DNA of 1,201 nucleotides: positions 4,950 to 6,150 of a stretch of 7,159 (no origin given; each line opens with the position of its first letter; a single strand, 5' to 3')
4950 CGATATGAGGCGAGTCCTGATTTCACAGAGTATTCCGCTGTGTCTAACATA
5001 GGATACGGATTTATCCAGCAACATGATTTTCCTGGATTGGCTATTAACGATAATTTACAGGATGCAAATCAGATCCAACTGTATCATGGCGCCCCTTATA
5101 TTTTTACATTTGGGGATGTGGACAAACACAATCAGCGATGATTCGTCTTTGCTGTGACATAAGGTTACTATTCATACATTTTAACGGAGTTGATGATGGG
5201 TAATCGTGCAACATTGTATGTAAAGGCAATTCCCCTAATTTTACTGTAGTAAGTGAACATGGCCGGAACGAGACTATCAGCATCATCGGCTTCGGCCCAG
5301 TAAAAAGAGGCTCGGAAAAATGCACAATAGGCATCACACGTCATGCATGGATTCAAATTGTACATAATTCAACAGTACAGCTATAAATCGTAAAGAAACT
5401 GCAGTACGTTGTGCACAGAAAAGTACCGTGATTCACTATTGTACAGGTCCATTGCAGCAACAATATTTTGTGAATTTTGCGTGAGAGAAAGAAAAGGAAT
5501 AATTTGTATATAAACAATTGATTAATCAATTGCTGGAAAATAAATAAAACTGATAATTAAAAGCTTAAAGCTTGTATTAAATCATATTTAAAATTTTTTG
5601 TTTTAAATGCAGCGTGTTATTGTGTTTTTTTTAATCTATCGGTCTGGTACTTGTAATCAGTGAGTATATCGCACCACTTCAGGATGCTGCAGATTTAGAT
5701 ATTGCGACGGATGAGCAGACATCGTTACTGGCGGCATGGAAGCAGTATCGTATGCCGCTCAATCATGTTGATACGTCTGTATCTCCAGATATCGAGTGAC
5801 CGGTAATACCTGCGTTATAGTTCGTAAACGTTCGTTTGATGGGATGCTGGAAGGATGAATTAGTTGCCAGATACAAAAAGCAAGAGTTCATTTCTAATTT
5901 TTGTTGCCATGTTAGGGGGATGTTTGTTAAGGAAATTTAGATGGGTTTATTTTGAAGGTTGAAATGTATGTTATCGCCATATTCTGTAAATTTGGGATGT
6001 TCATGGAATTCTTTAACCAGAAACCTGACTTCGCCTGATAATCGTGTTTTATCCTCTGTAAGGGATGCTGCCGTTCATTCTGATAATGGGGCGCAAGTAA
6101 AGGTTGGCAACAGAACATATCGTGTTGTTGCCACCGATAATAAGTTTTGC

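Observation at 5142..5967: ~830-bp degraded spacer between nleC and nleH1 with a start-less ORF remnant and only short broken frames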

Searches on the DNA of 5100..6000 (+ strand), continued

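Call 32: search_dna_similar(query=window:5400-5660:+, collection=ecoli_genomes, mode=distant, rows=spread, max_rows=30)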
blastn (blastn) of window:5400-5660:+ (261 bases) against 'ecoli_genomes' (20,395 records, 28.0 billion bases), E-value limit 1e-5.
Records with a match: 427; places in all: 738; records where one place covers at least 80% of the query: 340.
Genomes with a match: 427 of 5426; with a place that covers at least 80% of the query: 340. Places per genome that has any: lowest 1, median 2, highest 3. On chromosomes: 738 places; on plasmids: 0.
Best place of each record, by identity: >=99% 332; 95-99% 5; 80-90% 87; 60-80% 3.
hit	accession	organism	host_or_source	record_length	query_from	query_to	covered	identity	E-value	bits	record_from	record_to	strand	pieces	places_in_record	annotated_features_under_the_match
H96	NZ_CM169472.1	Escherichia coli strain ESDR8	hospital sewage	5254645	1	261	100%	100.0%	5e-130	471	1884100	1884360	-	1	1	tail fiber assembly protein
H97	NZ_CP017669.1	Escherichia coli O157:H7 strain PA20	stool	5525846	1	261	100%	99.6%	2e-128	467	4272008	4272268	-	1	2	tail fiber assembly protein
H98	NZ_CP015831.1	Escherichia coli O157 strain 644-PT8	Homo sapiens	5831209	1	261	100%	99.6%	2e-128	467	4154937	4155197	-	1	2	tail fiber assembly protein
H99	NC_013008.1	Escherichia coli O157:H7 str. TW14359 strain TW14359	-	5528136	1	261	100%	99.6%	2e-128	467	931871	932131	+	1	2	tail fiber assembly protein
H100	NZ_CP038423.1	Escherichia coli O157:H7 strain 7409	bovine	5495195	1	261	100%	99.6%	2e-128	467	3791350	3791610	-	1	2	tail fiber assembly protein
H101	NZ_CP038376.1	Escherichia coli O157:H7 strain F1273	beef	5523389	1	261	100%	99.6%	2e-128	467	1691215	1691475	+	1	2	tail fiber assembly protein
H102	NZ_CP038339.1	Escherichia coli O157:H7 strain H6437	Homo sapiens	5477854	1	261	100%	99.6%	2e-128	467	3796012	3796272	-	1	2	tail fiber assembly protein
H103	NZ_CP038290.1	Escherichia coli O157:H7 strain TX 265-1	cattle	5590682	1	261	100%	99.6%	2e-128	467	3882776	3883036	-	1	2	tail fiber assembly protein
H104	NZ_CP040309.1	Escherichia coli strain 21B8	cattle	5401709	1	261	100%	99.6%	2e-128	467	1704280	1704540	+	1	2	tail fiber assembly protein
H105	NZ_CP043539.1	Escherichia coli O157 strain Al Ain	camel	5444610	1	261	100%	99.6%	2e-128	467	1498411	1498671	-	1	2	tail fiber assembly protein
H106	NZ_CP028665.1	Escherichia coli strain 118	cattle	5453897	1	261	100%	99.6%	2e-128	467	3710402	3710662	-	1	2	tail fiber assembly protein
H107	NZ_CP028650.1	Escherichia coli strain 124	cattle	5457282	1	261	100%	99.6%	2e-128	467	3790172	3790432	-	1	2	tail fiber assembly protein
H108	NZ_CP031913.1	Escherichia coli O157:H7 strain FWSEC0004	Homo sapiens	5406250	1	261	100%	99.6%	2e-128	467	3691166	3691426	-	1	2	tail fiber assembly protein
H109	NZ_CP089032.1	Escherichia coli O157:H7 strain 6535WT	Homo sapiens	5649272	1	261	100%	99.6%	2e-128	467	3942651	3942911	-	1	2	tail fiber assembly protein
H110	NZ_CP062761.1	Escherichia coli O157:H7 strain Z887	Bovine Faeces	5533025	1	261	100%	99.6%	2e-128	467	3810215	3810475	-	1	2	tail fiber assembly protein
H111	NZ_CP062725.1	Escherichia coli O157:H7 strain Z1813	Homo sapiens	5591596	1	261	100%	99.6%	2e-128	467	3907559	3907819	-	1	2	tail fiber assembly protein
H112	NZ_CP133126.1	Escherichia coli O157:H7 strain PNUSAE146131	missing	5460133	1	261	100%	99.6%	2e-128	467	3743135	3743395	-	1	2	tail fiber assembly protein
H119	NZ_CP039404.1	Escherichia coli strain 377323_2f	Homo sapiens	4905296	46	261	83%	75.9%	3e-31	144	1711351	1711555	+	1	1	tail fiber assembly protein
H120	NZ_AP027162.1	Escherichia coli strain EH031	Homo sapiens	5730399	3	84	31%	87.8%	3e-19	104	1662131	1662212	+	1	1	none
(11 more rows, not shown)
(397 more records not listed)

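Call 33: get_annotated_region(hit=H62, flank=7000)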
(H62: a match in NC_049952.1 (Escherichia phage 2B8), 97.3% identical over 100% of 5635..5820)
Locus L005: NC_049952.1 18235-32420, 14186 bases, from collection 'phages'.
description: Escherichia virus Lambda_2B8 genome assembly, chromosome: 1.
organism: Escherichia phage 2B8 (NCBI taxid 2847056)
taxonomy: Viruses; Duplodnaviria; Heunggongvirae; Uroviricota; Caudoviricetes; Alegriavirus; Alegriavirus av2B8
host: -; source: -; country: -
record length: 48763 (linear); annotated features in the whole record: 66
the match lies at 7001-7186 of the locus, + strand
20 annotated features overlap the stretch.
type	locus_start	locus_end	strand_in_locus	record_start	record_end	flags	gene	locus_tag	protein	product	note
CDS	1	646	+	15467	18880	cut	-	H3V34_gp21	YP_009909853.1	tail fiber protein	-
CDS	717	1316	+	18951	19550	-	-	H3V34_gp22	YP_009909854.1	Lom outer membrane protein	-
CDS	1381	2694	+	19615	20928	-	-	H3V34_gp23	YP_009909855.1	tail protein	-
CDS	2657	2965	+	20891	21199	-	-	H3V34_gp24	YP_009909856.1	tail fiber protein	-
CDS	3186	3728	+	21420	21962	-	-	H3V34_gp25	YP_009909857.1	FIG00641106: hypothetical protein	-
CDS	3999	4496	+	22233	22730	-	-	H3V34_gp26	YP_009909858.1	T3SS effector NleG family protein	-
CDS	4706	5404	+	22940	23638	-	-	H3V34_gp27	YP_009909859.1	FIG00642056: hypothetical protein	-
CDS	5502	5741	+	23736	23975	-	-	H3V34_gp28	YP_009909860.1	tail fiber assembly protein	-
CDS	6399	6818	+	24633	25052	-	-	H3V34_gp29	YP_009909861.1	T3SS effector guanine nucleotide exchange factor EspM2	-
CDS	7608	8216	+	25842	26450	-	-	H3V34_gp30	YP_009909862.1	FIG00638886: hypothetical protein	-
CDS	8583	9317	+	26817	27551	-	-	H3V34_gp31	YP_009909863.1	T3SS secreted effector Ibe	-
CDS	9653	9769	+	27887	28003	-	-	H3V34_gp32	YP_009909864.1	hypothetical protein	-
CDS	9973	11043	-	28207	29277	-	-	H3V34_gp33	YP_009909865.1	integrase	-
CDS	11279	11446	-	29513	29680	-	-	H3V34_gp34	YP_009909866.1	Phage protein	-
CDS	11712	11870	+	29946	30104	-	-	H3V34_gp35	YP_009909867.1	hypothetical protein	-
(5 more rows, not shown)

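Call 34: get_annotated_region(hit=H119, flank=5000)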
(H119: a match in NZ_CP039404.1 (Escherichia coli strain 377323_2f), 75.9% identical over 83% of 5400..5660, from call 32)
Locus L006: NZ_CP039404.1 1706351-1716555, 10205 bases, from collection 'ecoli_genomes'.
description: Escherichia coli strain 377323_2f chromosome, complete genome
organism: Escherichia coli strain 377323_2f (NCBI taxid 562)
replicon: chromosome; assembly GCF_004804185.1
host: Homo sapiens; source: feces; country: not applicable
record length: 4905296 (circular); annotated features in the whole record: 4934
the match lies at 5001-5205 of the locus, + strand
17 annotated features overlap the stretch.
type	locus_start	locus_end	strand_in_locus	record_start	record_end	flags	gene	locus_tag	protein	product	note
CDS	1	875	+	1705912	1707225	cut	-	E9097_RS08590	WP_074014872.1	prophage tail fiber N-terminal domain-containing protein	-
CDS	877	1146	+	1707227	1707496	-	-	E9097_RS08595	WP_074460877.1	phage tail fiber C-terminal domain-containing protein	-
CDS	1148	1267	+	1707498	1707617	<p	-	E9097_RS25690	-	hypothetical protein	incomplete; partial in the middle of a contig; missing N-terminus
CDS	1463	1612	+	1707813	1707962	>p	-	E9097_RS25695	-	hypothetical protein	incomplete; partial in the middle of a contig; missing C-terminus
CDS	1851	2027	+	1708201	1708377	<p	-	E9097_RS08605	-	phage tail fiber C-terminal domain-containing protein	incomplete; partial in the middle of a contig; missing N-terminus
CDS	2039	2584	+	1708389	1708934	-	-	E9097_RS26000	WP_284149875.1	T3SS effector NleG family protein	-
CDS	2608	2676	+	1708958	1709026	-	-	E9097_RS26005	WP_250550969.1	hypothetical protein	-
CDS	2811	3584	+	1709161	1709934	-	-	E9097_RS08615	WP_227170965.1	hypothetical protein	-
CDS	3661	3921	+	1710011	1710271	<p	-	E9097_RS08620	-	tail fiber assembly protein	incomplete; partial in the middle of a contig; missing N-terminus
CDS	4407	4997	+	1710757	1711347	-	-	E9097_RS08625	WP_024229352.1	bfpT-regulated chaperone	-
CDS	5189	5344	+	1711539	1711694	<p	-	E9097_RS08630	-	tail fiber assembly protein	internal stop; incomplete; partial in the middle of a contig; missing N-terminus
CDS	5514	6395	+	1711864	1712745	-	nleH1-1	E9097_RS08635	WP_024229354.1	type III secretion system effector kinase NleH1-1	-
CDS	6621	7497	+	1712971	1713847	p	-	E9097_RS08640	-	secretion protein EspS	frameshifted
CDS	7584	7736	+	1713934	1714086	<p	-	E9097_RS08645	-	IS630 family transposase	incomplete; partial in the middle of a contig; missing N-terminus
CDS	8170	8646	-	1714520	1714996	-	ybhB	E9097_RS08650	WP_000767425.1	kinase inhibitor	-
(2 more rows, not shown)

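Call 35: get_annotated_region(hit=H120, flank=4000)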
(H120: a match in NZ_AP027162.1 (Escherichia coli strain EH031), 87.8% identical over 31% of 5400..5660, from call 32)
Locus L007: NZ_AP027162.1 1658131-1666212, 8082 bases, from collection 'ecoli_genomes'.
description: Escherichia coli strain EH031 chromosome, complete genome
organism: Escherichia coli strain EH031 (NCBI taxid 562)
replicon: chromosome; assembly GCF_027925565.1
host: Homo sapiens; source: missing; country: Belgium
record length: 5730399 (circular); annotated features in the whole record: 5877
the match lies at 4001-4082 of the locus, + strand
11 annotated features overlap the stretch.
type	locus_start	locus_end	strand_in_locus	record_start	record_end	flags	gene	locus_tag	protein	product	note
CDS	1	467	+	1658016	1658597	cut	-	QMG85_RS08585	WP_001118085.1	T3SS effector NleG family protein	-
CDS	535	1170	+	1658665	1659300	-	-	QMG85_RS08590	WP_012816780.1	DUF1076 domain-containing protein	-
CDS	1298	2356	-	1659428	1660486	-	espW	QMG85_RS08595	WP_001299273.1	T3SS effector EspW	-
CDS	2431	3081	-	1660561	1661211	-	-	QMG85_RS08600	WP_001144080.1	DUF1076 domain-containing protein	-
CDS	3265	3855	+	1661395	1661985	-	espM2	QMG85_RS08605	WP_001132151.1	T3SS effector guanine nucleotide exchange factor EspM2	-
CDS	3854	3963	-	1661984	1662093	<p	-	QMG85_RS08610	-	YkgJ family cysteine cluster protein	frameshifted; incomplete; partial in the middle of a contig; missing C-terminus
CDS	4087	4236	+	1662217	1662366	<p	-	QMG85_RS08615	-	tail fiber assembly protein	incomplete; partial in the middle of a contig; missing N-terminus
CDS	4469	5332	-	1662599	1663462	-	potB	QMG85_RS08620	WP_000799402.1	spermidine/putrescine ABC transporter permease PotB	-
CDS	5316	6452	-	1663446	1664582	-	potA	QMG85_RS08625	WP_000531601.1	spermidine/putrescine ABC transporter ATP-binding protein PotA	-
CDS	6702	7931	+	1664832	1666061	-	pepT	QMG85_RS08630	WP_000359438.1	peptidase T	-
CDS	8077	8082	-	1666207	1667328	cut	roxA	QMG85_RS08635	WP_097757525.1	[50S ribosomal protein L16]-arginine 3-hydroxylase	-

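Call 50: search_dna_similar(query=L007:3860-4300:+, collection=ecoli_genomes, mode=near, rows=spread, max_rows=60)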
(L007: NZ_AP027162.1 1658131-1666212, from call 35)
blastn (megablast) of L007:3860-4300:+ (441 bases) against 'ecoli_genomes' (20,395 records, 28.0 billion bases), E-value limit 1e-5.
Records with a match: 4028; places in all: 7020; records where one place covers at least 80% of the query: 381.
Genomes with a match: 4015 of 5426; with a place that covers at least 80% of the query: 381. Places per genome that has any: lowest 1, median 2, highest 7. On chromosomes: 6994 places; on plasmids: 26.
Best place of each record, by identity: >=99% 41; 95-99% 9; 90-95% 1940; 80-90% 2038.
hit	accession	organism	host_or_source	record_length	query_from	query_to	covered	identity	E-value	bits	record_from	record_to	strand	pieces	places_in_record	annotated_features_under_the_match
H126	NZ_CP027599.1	Escherichia coli strain 97-3250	Homo sapiens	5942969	1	441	100%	100.0%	0e+0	815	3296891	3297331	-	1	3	tail fiber assembly protein | YkgJ family cysteine cluster protein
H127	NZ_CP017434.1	Escherichia coli O157:H7 strain 1130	Cattle Hide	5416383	1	359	81%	92.8%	9e-145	521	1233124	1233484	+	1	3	tail fiber assembly protein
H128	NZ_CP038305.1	Escherichia coli O157:H7 strain SS NE 1040-1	cattle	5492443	1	359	81%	92.8%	9e-145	521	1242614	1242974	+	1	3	tail fiber assembly protein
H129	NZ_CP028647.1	Escherichia coli strain 130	cattle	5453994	1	359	81%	92.8%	9e-145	521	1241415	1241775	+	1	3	tail fiber assembly protein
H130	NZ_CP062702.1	Escherichia coli O157:H7 strain Z1834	Bovine Faeces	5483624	1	359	81%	92.8%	9e-145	521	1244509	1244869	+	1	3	tail fiber assembly protein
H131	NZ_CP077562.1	Escherichia coli O111:H8 strain 9662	Homo sapiens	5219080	1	359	81%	92.8%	9e-145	521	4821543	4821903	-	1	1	tail fiber assembly protein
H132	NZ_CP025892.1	Escherichia coli strain 503025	Homo sapiens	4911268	228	441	49%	92.1%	1e-78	302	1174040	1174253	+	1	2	tail fiber assembly protein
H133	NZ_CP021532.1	Escherichia coli strain AR_0149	missing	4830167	228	441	49%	90.7%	1e-73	285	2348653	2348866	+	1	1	tail fiber assembly protein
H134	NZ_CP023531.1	Escherichia coli strain FDAARGOS_401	Homo sapiens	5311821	234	441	47%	93.3%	3e-80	307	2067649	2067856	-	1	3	tail fiber assembly protein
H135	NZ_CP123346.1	Escherichia coli strain AREA_486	Homo sapiens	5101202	228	441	49%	90.2%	6e-72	279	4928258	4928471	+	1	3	tail fiber assembly protein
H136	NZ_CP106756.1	Escherichia coli strain B-JRPT-4119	Homo sapiens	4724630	228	441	49%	89.7%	3e-70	274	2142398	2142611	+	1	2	tail fiber assembly protein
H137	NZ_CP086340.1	Escherichia coli strain ESY003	Homo sapiens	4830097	231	441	48%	91.0%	1e-73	285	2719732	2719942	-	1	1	tail fiber assembly protein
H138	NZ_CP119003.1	Escherichia coli strain CE0026a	Bos taurus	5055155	231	441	48%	91.0%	1e-73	285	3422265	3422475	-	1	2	tail fiber assembly protein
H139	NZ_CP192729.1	Escherichia coli strain EC7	Homosapiens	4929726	231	441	48%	91.0%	1e-73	285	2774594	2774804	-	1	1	tail fiber assembly protein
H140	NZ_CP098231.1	Escherichia coli strain XJ34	bovine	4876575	234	441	47%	91.8%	3e-75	291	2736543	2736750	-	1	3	tail fiber assembly protein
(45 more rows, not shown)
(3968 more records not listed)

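Call 51: search_dna_similar(query=window:5330-5520:+, collection=phages, mode=distant, max_rows=40)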
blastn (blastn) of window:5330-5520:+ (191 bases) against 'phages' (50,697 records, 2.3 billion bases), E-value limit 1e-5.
Records with a match: 13; places in all: 13; records where one place covers at least 80% of the query: 1.
Best place of each record, by identity: 80-90% 3; 60-80% 10.
By first word of the organism name: Enterobacteria 6; Stx2a-converting 4; Escherichia 2; Stx1a-converting 1.
By host as written in the record: - 13.
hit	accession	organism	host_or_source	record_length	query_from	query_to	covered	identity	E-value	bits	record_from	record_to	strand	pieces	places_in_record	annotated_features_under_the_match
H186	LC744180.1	Stx1a-converting phage Stx1a_EH2115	-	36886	1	154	81%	85.8%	1e-42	178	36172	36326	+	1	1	record has no annotation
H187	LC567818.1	Stx2a-converting phage Stx2_14040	-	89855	1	111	58%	75.9%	2e-12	78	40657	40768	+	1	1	Enterobacteria phage PPompW_14040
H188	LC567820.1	Stx2a-converting phage Stx2_14744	-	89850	1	111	58%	75.9%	2e-12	78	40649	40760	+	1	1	Enterobacteria phage PPompW_14744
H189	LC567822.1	Enterobacteria phage PPompW_132418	-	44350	1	111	58%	75.9%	2e-12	78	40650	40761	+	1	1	none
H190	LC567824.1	Stx2a-converting phage Stx2_499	-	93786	1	111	58%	75.9%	2e-12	78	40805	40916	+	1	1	Enterobacteria phage PPompW_499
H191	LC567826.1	Enterobacteria phage PPompW_699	-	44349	1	111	58%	75.9%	2e-12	78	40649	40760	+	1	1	none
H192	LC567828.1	Enterobacteria phage PPompW_EH2201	-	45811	1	111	58%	75.9%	2e-12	78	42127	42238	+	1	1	none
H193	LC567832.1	Enterobacteria phage PPompW_EH1992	-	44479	1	111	58%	75.9%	2e-12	78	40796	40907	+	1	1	none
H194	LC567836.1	Enterobacteria phage PPompW_EH2246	-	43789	1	111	58%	75.9%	2e-12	78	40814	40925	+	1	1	none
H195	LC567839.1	Enterobacteria phage PPompW_EH1846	-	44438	1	111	58%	75.9%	2e-12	78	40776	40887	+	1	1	none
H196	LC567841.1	Stx2a-converting phage Stx2_12E129_PPompW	-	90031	1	111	58%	75.9%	2e-12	78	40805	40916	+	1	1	Enterobacteria phage PPompW_12E129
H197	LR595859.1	Escherichia phage 2B8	-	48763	116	187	38%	80.0%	4e-9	67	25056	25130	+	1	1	none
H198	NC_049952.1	Escherichia phage 2B8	-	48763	116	187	38%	80.0%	4e-9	67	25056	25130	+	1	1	none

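Call 52: get_annotated_region(hit=H189, flank=4500)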
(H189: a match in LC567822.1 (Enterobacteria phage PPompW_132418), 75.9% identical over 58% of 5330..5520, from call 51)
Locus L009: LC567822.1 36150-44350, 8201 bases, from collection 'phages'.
description: Enterobacteria phage PPompW_132418 DNA, complete genome.
organism: Enterobacteria phage PPompW_132418 (NCBI taxid 2751375)
taxonomy: Viruses; Duplodnaviria; Heunggongvirae; Uroviricota; Caudoviricetes
host: -; source: -; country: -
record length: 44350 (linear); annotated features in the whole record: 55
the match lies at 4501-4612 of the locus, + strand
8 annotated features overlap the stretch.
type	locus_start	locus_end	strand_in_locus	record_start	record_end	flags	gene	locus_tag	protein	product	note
CDS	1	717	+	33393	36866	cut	-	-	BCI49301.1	phage host specificity protein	PPompW132418_430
CDS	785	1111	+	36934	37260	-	-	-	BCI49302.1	hypothetical protein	PPompW132418_440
CDS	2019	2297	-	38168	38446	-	espO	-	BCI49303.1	T3SS secreted effector EspO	OspE family, similor to OspE; PPompW132418_450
CDS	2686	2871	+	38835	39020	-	-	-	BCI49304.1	hypothetical protein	PPompW132418_460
CDS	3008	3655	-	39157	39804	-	nleG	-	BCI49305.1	T3SS secreted effector NleG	PPompW132418_470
CDS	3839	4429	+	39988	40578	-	espM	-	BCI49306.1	T3SS secreted effector EspM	PPompW132418_480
CDS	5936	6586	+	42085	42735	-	nleG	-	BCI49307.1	T3SS secreted effector NleG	PPompW132418_490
repeat_region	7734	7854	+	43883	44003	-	-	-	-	-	duplication due to insertion of PPompW_132418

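Call 53: get_annotated_region(hit=H186, flank=3000)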
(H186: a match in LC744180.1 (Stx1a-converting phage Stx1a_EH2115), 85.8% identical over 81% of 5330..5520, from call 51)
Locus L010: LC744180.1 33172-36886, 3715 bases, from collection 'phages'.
description: Stx1a-converting phage Stx1a_EH2115 DNA, complete genome.
organism: Stx1a-converting phage Stx1a_EH2115 (NCBI taxid 3016028)
taxonomy: Viruses; Duplodnaviria; Heunggongvirae; Uroviricota; Caudoviricetes
host: -; source: -; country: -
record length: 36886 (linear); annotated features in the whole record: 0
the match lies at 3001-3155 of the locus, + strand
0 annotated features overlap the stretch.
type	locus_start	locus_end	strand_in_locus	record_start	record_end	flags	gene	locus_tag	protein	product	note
